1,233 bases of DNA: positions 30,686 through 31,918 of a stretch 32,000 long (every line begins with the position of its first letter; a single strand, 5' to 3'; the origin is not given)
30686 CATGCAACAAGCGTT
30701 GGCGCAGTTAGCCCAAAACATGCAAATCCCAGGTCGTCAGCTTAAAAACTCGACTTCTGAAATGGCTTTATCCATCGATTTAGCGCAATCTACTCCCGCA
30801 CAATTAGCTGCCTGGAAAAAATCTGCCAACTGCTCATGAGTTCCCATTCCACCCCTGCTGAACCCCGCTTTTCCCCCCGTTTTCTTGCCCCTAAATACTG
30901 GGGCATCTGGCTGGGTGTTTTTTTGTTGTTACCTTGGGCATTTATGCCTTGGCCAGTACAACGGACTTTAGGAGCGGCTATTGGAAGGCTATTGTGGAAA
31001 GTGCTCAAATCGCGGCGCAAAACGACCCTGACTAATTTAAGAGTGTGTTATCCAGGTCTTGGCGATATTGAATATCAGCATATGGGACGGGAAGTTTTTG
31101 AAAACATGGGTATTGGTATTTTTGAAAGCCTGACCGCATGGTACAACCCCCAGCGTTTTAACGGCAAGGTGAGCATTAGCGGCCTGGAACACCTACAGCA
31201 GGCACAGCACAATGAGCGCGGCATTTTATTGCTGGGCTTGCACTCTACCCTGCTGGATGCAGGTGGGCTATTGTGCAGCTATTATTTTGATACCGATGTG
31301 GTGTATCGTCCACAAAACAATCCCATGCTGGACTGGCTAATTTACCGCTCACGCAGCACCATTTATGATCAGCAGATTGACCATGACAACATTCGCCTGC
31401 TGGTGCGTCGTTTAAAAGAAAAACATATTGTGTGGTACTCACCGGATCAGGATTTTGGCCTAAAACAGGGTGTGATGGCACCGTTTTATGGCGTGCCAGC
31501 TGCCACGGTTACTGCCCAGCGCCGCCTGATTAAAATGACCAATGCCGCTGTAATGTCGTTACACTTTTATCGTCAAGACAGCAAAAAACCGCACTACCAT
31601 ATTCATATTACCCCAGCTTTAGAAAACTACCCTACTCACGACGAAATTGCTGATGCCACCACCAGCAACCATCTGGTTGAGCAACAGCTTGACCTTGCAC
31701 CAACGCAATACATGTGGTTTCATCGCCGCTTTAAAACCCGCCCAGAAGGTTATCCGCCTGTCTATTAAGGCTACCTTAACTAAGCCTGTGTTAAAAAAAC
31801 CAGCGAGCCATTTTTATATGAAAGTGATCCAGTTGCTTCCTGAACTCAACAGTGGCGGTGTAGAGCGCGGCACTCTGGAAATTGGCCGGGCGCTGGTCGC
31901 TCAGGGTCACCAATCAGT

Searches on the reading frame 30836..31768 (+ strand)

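Call 66: search_protein_families(library=pfam, proteins=[window:30836-31768:+], max_evalue=0.00001)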
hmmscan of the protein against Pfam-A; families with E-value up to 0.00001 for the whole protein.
window:30836-31768:+ (310 aa): 1 family
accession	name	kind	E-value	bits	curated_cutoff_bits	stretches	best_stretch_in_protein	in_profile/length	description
PF03279.18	Lip_A_acyltrans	-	6.2e-69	232.9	22.3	1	10-301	2-295/295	Bacterial lipid A biosynthesis acyltransferase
